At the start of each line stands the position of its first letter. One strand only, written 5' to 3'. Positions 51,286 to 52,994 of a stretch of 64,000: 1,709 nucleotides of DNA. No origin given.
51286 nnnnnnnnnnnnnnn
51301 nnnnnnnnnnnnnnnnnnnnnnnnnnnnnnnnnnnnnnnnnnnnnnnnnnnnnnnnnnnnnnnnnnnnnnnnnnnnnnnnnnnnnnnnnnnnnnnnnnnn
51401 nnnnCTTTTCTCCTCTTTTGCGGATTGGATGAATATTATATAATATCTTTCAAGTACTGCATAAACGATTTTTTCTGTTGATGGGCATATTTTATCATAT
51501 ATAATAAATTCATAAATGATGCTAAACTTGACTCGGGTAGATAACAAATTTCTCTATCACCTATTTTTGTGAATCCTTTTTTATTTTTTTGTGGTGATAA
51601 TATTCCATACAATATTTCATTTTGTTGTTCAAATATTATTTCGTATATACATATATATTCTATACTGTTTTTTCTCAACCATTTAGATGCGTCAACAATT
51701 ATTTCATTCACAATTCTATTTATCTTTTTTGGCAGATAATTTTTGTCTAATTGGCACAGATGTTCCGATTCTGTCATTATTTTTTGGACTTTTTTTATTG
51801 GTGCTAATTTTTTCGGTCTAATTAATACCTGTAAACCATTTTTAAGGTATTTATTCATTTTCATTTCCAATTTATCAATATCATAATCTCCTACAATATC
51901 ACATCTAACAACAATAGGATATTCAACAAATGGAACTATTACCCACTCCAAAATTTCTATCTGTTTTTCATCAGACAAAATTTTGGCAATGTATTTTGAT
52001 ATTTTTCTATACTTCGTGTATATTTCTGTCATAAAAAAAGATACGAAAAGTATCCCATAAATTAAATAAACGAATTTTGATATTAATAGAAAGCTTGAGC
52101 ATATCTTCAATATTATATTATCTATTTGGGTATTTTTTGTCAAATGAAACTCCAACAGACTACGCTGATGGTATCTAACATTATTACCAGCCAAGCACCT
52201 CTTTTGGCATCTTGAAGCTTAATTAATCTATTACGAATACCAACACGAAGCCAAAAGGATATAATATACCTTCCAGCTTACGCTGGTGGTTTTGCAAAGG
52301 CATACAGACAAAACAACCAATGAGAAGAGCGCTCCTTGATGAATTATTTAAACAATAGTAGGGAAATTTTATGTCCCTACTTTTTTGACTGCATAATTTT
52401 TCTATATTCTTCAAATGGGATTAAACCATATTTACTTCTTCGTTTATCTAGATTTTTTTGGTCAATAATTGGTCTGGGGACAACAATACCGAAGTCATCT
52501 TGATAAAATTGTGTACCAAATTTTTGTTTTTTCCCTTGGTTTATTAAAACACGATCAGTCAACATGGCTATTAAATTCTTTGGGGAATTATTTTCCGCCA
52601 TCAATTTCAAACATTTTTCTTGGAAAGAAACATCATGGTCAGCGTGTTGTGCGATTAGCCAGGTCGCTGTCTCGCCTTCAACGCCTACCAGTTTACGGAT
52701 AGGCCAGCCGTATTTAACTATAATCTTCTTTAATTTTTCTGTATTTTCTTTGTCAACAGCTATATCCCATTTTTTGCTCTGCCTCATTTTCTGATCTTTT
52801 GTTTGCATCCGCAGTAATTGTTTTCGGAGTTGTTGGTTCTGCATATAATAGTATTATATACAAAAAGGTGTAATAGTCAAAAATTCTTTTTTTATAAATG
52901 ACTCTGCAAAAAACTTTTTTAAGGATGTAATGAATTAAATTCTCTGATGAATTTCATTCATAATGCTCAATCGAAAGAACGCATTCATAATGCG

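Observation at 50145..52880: Radical-SAM/SPASM maturase with N-terminal RRE in a four-gene operon; putative RiPP cluster with no obvious precursor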

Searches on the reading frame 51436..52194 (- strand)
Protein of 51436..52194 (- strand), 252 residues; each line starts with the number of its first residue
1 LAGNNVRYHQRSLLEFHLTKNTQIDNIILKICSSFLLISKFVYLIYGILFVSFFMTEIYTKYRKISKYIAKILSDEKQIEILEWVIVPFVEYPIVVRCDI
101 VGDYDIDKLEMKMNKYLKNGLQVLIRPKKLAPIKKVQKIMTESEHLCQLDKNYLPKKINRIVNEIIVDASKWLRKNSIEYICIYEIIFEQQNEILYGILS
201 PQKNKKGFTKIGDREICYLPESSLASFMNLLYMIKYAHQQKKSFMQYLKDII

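Call 3: search_protein_families(library=pfam, proteins=[window:51436-52194:-], max_evalue=0.1)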
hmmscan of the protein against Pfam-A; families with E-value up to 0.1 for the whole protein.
window:51436-52194:- (252 aa): 1 family
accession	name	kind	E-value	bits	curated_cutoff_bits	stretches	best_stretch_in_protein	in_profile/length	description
PF20664.2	DUF6814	-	0.048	14.3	25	0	55-104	14-63/71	Family of unknown function (DUF6814)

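Call 4: search_protein_families(library=ncbifam, proteins=[window:51436-52194:-], max_evalue=0.1)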
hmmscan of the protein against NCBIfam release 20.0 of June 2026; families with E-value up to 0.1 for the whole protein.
window:51436-52194:- (252 aa): 0 families

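Call 18: find_homologous_proteins(query=A1, max_evalue=0.01)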
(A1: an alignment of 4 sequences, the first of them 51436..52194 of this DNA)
Query A1 (4 sequences) (252 aa, profile of the alignment): 4 proteins with E <= 0.01 among 4085 candidates.
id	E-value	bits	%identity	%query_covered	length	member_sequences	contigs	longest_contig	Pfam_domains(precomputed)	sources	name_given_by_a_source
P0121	1.1e-77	279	100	79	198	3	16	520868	-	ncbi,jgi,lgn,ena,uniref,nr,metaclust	ncbi:hypothetical protein A2533_00940 [Candidatus Falkowbacteria bacterium RIFOXYD2_FULL_35_9]|unire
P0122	1.6e-73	265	33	10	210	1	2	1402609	-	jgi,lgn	jgi:hypothetical protein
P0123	1.1e-20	92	-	-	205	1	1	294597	-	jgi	-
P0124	7.9e-17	80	98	24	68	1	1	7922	-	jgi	-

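Call 21: find_encoding_contigs(protein=P0123, flank=8000, max_places=3)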
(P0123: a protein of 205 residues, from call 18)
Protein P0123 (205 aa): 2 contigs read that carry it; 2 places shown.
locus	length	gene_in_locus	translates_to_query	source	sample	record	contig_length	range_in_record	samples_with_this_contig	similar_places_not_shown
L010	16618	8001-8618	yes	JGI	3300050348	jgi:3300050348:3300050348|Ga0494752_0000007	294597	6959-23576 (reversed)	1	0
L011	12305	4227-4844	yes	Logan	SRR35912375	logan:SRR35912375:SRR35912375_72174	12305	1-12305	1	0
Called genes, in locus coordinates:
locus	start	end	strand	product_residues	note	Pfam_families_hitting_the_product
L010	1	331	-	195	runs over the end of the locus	-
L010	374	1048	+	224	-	-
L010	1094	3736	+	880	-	PF02861:Clp_N, PF23569:NBD_SMAX1, PF00004:AAA, PF17871:AAA_lid_9, PF07724:AAA_2, PF00004:AAA, PF07728:AAA_5, PF10431:ClpB_D2-small, +9 more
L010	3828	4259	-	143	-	-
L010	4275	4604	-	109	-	PF12732:YtxH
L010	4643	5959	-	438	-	PF00342:PGI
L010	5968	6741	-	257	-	PF13489:Methyltransf_23 (weak), PF01209:Ubie_methyltran, PF02353:CMAS (weak), PF13847:Methyltransf_31, PF08241:Methyltransf_11, PF08242:Methyltransf_12, PF13649:Methyltransf_25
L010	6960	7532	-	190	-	PF01928:CYTH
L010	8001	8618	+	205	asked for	-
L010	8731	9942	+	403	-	-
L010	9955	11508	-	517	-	PF05496:RuvB_N (faint), PF13177:DNA_pol3_delta2, PF00004:AAA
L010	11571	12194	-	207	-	-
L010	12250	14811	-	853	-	PF26449:DUF8128, PF01935:DUF87, PF02534:T4SS-DNA_transf (faint), PF10412:TrwB_AAD_bind, PF12696:TraG-D_C (weak)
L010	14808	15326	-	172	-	-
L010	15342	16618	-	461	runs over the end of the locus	PF01406:tRNA-synt_1e, PF09334:tRNA-synt_1g (weak), PF09190:DALR_2 (faint), PF23493:CysS_C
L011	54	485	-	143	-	-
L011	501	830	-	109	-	PF12732:YtxH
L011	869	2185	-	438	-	PF00342:PGI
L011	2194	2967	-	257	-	PF13489:Methyltransf_23 (weak), PF01209:Ubie_methyltran, PF02353:CMAS (weak), PF13847:Methyltransf_31, PF08241:Methyltransf_11, PF08242:Methyltransf_12, PF13649:Methyltransf_25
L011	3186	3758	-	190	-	PF01928:CYTH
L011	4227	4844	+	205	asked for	-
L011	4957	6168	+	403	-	-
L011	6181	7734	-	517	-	PF05496:RuvB_N (faint), PF13177:DNA_pol3_delta2, PF00004:AAA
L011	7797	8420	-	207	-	-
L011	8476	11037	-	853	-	PF26449:DUF8128, PF01935:DUF87, PF02534:T4SS-DNA_transf (faint), PF10412:TrwB_AAD_bind, PF12696:TraG-D_C (weak)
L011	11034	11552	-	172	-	-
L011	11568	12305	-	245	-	?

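Call 25: search_protein_families(library=pfam, proteins=[L010:8731-9942:+, P0123, P0122], max_evalue=1)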
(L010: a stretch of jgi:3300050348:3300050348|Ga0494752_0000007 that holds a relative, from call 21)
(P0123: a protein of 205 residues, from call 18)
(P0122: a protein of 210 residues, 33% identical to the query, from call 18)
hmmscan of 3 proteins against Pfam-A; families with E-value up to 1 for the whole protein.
L010:8731-9942:+ (403 aa): 0 families

P0123 (205 aa): 0 families

P0122 (210 aa): 0 families

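Call 40: search_protein_representatives(alignment_id=A3)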
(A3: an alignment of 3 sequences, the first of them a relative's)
Query: 3 sequences, 202 profile positions. Proteins with E-value up to 0.001 (for the whole library): 19; up to 1e-10: 12; up to 1e-30: 4. The best 19 are listed.
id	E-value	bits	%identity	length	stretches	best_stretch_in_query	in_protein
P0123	2.4e-95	334.0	-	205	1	1-202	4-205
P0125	4.6e-40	153.5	-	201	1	1-198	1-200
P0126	4.6e-35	137.1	-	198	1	8-196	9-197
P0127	5.2e-34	133.7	-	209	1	12-196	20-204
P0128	4.0e-24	101.4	-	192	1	29-193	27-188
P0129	3.0e-22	95.3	-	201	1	8-196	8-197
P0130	1.3e-18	83.4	-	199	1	7-195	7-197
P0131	1.7e-15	73.3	-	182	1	29-193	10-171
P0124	1.2e-13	67.2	-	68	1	7-56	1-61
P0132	1.4e-13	67.0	-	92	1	124-199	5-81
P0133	2.7e-11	59.6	-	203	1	29-199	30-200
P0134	9.6e-11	57.8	-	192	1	31-194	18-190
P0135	3.9e-10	55.8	-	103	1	1-99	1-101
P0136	6.7e-10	55.0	-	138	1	60-192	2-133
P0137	9.1e-09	51.3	-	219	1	16-193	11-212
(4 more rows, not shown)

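Call 42: find_encoding_contigs(protein=P0125, flank=5000, max_places=2)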
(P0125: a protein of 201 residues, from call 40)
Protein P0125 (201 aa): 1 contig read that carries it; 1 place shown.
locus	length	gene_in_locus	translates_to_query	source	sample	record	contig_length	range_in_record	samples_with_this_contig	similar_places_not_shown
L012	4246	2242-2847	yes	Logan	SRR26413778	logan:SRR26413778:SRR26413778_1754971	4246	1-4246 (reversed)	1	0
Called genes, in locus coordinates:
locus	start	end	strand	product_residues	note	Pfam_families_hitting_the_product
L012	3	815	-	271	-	?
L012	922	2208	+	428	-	PF04055:Radical_SAM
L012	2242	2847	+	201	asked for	-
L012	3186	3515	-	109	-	-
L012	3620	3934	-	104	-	-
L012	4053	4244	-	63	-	?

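Call 55: predict_structure(alignment_id=A5)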
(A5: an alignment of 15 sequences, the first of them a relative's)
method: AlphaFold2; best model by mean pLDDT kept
length: 198 residues; sequences in the alignment: 15
mean_pLDDT: 88.4   pTM: 0.83
mean pLDDT of the five models: 88.4, 84.0, 83.7, 79.1, 78.5
residues with pLDDT >= 90: 113; 70-90: 77; 50-70: 8; < 50: 0
segments of 3 or more residues with pLDDT < 50: none
pLDDT, mean of each block of 10 residues (from residue 1): 89 97 96 91 94 91 94 80 72 74 96 96 93 87 86 90 88 85 86 81
secondary structure, 60 per line:
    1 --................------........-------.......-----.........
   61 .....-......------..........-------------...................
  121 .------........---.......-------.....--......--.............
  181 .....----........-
elements in order: H3-18 E25-32 E40-46 H52-65 E67-72 H79-88 H102-121 E128-135 E139-145 E153-157 E160-165 H168-185 H190-197

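Call 59: fold_search(model_id=the predicted structure, library=pdb)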
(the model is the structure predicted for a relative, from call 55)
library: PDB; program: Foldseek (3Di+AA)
matches with E <= 10: 350; with E <= 0.001: 0
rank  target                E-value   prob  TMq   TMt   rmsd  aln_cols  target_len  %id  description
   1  7r3b_H                7.8e-02  0.05  0.12  0.09  15.9       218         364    8  S-adenosylmethionine synthetase from Lactobacillus plantarum complexed with AMPPNP, methionine and SAM (released 2022-07-13)
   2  6m6w_A                9.4e-02  0.30  0.22  0.33  11.8       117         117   12  Crystal structure the toxin-antitoxin MntA-HpeT mutant-Y104A (released 2020-09-30)
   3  6m6v_A                1.5e-01  0.30  0.23  0.35  12.3       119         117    9  Crystal structure the toxin-antitoxin MntA-HepT (released 2020-09-30)
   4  7aer_A                2.3e-01  0.21  0.24  0.35  13.0       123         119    8  Rebuilt and re-refined PDB entry 5yep: tri-AMPylated Shewanella oneidensis HEPN toxin in complex with MNT antitoxin (released 2020-12-30)
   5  4ndn_C                2.6e-01  0.04  0.13  0.09  15.9       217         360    7  Structural insights of MAT enzymes: MATa2b complexed with SAM and PPNP (released 2014-07-16)
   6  5ugh_C                2.9e-01  0.04  0.13  0.09  16.0       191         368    7  Crystal structure of Mat2a bound to the allosteric inhibitor PF-02929366 (released 2017-05-17)
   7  8rwg_b                3.1e-01  0.09  0.19  0.18  18.6       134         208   13  PAO1 wild-type ribosome, R, reference map (released 2025-02-12)
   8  7ock_B                3.8e-01  0.05  0.16  0.10  19.6       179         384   12  MAT in complex with SAMH (released 2021-07-21)
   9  6g3b_B                4.0e-01  0.08  0.13  0.12  18.1       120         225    8  AvaII restriction endonuclease in complex with an RNA/DNA hybrid (released 2019-04-10)
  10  5ugh_D                4.0e-01  0.03  0.13  0.09  16.0       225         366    7  Crystal structure of Mat2a bound to the allosteric inhibitor PF-02929366 (released 2017-05-17)
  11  7r3b_G                4.0e-01  0.02  0.11  0.09  16.0       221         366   10  S-adenosylmethionine synthetase from Lactobacillus plantarum complexed with AMPPNP, methionine and SAM (released 2022-07-13)
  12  6faj_B                4.3e-01  0.04  0.15  0.10  19.5       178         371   12  The structure of Human Methionine Adenosyltransferase II in apo state (released 2019-02-06)
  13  6g3b_A                5.6e-01  0.07  0.14  0.12  18.1       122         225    9  AvaII restriction endonuclease in complex with an RNA/DNA hybrid (released 2019-04-10)
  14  7r3b_C                5.9e-01  0.02  0.13  0.09  16.1       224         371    7  S-adenosylmethionine synthetase from Lactobacillus plantarum complexed with AMPPNP, methionine and SAM (released 2022-07-13)
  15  5h9u_A                5.9e-01  0.02  0.14  0.08  20.6       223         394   11  Crystal structure of a thermostable methionine adenosyltransferase (released 2017-01-18)
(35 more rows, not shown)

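Call 63: search_solved_structures(query=A5, max_evalue=10)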
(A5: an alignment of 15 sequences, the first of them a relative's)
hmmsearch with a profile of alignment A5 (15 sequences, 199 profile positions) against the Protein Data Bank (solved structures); distinct sequences matched with E-value up to 10: 0.

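Call 64: search_protein_families(library=pfam, alignment_id=A5, max_evalue=0.1)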
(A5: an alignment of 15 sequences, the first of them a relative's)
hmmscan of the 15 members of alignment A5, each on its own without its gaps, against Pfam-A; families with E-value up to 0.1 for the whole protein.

A. member 1, P0121 (198 aa): 1 family
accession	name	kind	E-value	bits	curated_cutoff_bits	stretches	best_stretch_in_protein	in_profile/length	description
PF20664.2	DUF6814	-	0.096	13.4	25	0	7-50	20-63/71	Family of unknown function (DUF6814)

B. families by the number of members that match (of 15 scanned): 4 families
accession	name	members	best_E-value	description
PF05966.18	Chordopox_A33R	1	0.0066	Chordopoxvirus A33R protein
PF23307.1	SAM_KIDINS220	1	0.011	Kinase D-interacting substrate of 220 kDa-like, SAM domain-like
PF12804.13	NTP_transf_3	1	0.061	MobA-like NTP transferase domain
PF20664.2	DUF6814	1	0.096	Family of unknown function (DUF6814)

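Call 65: find_encoding_contigs(protein=P0126, flank=5000, max_places=2)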
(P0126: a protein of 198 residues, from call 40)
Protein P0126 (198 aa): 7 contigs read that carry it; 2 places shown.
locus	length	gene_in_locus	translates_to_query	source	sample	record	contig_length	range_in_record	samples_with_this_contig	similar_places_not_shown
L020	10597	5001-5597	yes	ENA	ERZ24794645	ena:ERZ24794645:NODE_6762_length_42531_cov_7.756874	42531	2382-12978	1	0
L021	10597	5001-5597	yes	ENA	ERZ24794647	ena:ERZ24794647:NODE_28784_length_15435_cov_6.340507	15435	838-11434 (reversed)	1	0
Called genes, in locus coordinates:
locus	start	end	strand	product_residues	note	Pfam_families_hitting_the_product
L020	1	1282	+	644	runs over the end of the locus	-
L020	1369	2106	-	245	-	-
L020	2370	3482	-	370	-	PF01409:tRNA-synt_2d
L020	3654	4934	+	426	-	PF04055:Radical_SAM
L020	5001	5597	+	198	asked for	-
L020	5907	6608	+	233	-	-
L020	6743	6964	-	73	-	-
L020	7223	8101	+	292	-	-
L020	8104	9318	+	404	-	PF01551:Peptidase_M23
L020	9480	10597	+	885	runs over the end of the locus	-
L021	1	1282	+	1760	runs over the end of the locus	?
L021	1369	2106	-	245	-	-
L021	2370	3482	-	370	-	PF01409:tRNA-synt_2d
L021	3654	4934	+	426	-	PF04055:Radical_SAM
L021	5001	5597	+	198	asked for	-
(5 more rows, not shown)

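Call 66: find_encoding_contigs(protein=P0127, flank=5000, max_places=2)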
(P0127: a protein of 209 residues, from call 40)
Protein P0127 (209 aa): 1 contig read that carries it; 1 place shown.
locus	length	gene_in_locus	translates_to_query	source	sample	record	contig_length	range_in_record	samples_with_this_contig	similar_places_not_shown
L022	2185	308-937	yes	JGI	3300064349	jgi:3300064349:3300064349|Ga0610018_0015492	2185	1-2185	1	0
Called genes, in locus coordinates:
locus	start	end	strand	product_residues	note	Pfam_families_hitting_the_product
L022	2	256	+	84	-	?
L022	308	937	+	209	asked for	-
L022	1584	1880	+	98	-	-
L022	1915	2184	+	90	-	?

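Call 67: find_encoding_contigs(protein=P0129, flank=5000, max_places=2)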
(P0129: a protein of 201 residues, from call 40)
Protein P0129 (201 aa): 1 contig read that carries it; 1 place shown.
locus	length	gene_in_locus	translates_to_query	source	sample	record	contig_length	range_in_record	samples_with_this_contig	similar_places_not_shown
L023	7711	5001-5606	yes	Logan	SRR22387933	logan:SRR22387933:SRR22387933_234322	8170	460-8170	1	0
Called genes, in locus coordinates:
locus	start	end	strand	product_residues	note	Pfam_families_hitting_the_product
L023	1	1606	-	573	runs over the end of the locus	PF01551:Peptidase_M23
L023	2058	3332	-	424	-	PF02403:Seryl_tRNA_N, PF00587:tRNA-synt_2b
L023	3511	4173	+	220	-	-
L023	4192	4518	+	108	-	-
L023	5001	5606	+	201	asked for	-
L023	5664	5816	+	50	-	-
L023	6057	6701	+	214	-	-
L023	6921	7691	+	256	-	-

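Call 72: search_protein_families(library=pfam, proteins=[L020:5907-6608:+, L023:6057-6701:+], max_evalue=0.001)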
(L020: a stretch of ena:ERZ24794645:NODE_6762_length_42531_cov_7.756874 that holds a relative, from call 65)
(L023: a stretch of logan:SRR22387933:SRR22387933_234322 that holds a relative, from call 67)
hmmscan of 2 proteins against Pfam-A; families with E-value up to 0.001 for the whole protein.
L020:5907-6608:+ (233 aa): 0 families

L023:6057-6701:+ (214 aa): 0 families

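Call 75: search_protein_families(library=ncbifam, proteins=[L020:3654-4934:+], max_evalue=1e-15)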
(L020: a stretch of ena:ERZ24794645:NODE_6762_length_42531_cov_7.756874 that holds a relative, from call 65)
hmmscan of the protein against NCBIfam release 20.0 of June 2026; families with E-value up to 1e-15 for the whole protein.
L020:3654-4934:+ (426 aa): 20 families
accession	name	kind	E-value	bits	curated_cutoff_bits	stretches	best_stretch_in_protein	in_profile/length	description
TIGR04055.1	rSAM_NirJ2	equivalog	1.9e-27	96.7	500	1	88-261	5-181/326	putative heme d1 biosynthesis radical SAM protein NirJ2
TIGR04545.1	rSAM_ahbD_hemeb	equivalog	2.5e-27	96.2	500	1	89-270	6-191/339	heme b synthase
NF041298.1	rSAM_mat_DynA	equivalog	3.9e-25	88.6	450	1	90-413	8-347/356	dynobactin maturation radical SAM/SPASM protein DynA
TIGR04347.1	pseudo_SAM_Halo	equivalog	4.5e-23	82.1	525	1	88-269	43-226/390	TIGR04347 family pseudo-SAM/SPASM protein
TIGR03962.1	mycofact_rSAM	equivalog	5.5e-22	78.4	265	1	89-405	18-331/339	mycofactocin radical SAM maturase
NF045574.1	sacti_mat_StsB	exception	3.9e-21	75.4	625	1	8-407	14-416/466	StsB family radical SAM/SPASM domain sactipeptide maturase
TIGR04251.1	SCM_rSAM_ScmF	equivalog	4.4e-19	69.1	400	1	81-261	2-189/353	SynChlorMet cassette radical SAM/SPASM protein ScmF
TIGR04546.1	rSAM_ahbC_deAc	equivalog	9.2e-19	67.5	650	1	89-294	45-255/390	12,18-didecarboxysiroheme deacetylase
TIGR02668.1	moaA_archaeal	equivalog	1.5e-18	66.8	325.25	1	81-246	8-178/303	GTP 3',8-cyclase MoaA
TIGR04163.1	rSAM_cobopep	equivalog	1.9e-18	66.5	375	1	79-409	60-409/428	peptide-modifying radical SAM enzyme CbpB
TIGR02666.1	moaA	equivalog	2e-18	66.5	284.05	1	87-247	14-186/336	GTP 3',8-cyclase MoaA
NF047865.1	rSAM_PapB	equivalog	3.3e-18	66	340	1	85-393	5-323/330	PapB family radical SAM/SPASM ranthipeptide maturase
TIGR04054.1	rSAM_NirJ1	equivalog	4.7e-18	65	650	1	88-296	41-254/387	putative heme d1 biosynthesis radical SAM protein NirJ1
TIGR04051.1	rSAM_NirJ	equivalog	8.2e-18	64.5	515.45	1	91-261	10-183/354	heme d1 biosynthesis radical SAM protein NirJ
TIGR03942.1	sulfatase_rSAM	equivalog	9.5e-18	64.4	349.45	1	91-415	9-353/363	anaerobic sulfatase maturase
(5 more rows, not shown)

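Call 83: fold_search(model_id=the predicted structure, library=viral)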
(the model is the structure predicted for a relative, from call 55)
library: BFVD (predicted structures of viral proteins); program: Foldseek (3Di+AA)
matches with E <= 10: 310; with E <= 0.001: 0
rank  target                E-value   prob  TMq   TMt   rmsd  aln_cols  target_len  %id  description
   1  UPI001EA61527         8.2e-02  0.25  0.18  0.25  15.9       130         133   12  (no name look-up for this kind of identifier)
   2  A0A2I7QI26            1.7e-01  0.21  0.16  0.19  17.6        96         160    9  Uncharacterized protein [Vibrio phage Aphrodite1]
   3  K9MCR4                2.0e-01  0.14  0.18  0.23  16.6       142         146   13  (no name in the UniProt tables at hand)
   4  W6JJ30                2.4e-01  0.07  0.13  0.14  17.2       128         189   14  Uncharacterized protein [Alphaentomopoxvirus acuprea]
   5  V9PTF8                2.9e-01  0.05  0.17  0.11  16.2       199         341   10  Membrane protein UL20 [Human cytomegalovirus]
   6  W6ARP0                3.5e-01  0.05  0.13  0.16  15.4       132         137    8  Uncharacterized protein [Erwinia phage Ea35-70]
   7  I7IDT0                3.5e-01  0.04  0.15  0.07  11.9       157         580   12  Uncharacterized protein [Aspergillus foetidus dsRNA mycovirus]
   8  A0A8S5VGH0            4.0e-01  0.08  0.13  0.12  24.8       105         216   11  Uncharacterized protein (Fragment) [Siphoviridae sp. ctjbm8]
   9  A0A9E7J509            4.3e-01  0.23  0.16  0.23  14.8        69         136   10  (no name in the UniProt tables at hand)
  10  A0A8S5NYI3            4.3e-01  0.15  0.13  0.14  13.9        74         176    9  Nucleoid-associated protein [Siphoviridae sp. ct16C7]
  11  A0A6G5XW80            4.6e-01  0.02  0.12  0.12  15.4       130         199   15  (no name in the UniProt tables at hand)
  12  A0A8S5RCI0            4.9e-01  0.13  0.14  0.12  11.0        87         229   15  Uncharacterized protein [virus sp. ctmTa7]
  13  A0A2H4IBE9            4.9e-01  0.02  0.13  0.12  18.5       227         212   12  Uncharacterized protein [Erwinia phage vB_EamM_Y3]
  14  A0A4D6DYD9            5.5e-01  0.06  0.15  0.19  19.1       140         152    8  Uncharacterized protein [Edwardsiella phage pEt-SU]
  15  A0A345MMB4            5.9e-01  0.12  0.14  0.22   4.6        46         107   17  (no name in the UniProt tables at hand)
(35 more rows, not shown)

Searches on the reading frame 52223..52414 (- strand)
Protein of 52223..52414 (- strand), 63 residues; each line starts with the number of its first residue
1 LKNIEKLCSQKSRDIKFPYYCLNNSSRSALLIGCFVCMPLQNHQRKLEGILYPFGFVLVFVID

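Call 3: search_protein_families(library=pfam, proteins=[window:52223-52414:-], max_evalue=0.1)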
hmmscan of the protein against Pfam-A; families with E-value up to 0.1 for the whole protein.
window:52223-52414:- (63 aa): 0 families

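Call 4: search_protein_families(library=ncbifam, proteins=[window:52223-52414:-], max_evalue=0.1)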
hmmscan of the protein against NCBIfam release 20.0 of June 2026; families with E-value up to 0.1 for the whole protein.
window:52223-52414:- (63 aa): 0 families

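Call 94: search_protein_families(library=pfam, proteins=[window:52223-52414:-], max_evalue=10)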
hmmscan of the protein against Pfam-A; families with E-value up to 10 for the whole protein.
window:52223-52414:- (63 aa): 0 families

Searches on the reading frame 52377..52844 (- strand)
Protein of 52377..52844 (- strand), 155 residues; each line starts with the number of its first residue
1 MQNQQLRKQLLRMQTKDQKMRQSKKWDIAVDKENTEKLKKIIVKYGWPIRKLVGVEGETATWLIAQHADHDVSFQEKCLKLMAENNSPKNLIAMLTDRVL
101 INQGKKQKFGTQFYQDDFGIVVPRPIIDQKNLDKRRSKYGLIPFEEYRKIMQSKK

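Call 3: search_protein_families(library=pfam, proteins=[window:52377-52844:-], max_evalue=0.1)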
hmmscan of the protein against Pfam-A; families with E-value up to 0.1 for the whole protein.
window:52377-52844:- (155 aa): 1 family
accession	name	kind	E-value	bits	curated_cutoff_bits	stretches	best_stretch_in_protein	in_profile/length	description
PF20329.3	DUF6624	-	3.5e-21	75.9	27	1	28-152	38-165/173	Family of unknown function (DUF6624)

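Call 4: search_protein_families(library=ncbifam, proteins=[window:52377-52844:-], max_evalue=0.1)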
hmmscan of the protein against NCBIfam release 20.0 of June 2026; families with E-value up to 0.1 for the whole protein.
window:52377-52844:- (155 aa): 1 family
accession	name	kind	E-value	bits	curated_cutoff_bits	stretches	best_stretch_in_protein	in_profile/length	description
NF045503.1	repair_heli_XPB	equivalog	0.0076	14.8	610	1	3-71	109-179/548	DNA repair helicase XPB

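Call 103: search_solved_structures(query=window:52377-52844:-, max_evalue=1)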
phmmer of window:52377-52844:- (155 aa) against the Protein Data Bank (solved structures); distinct sequences matched with E-value up to 1: 0.
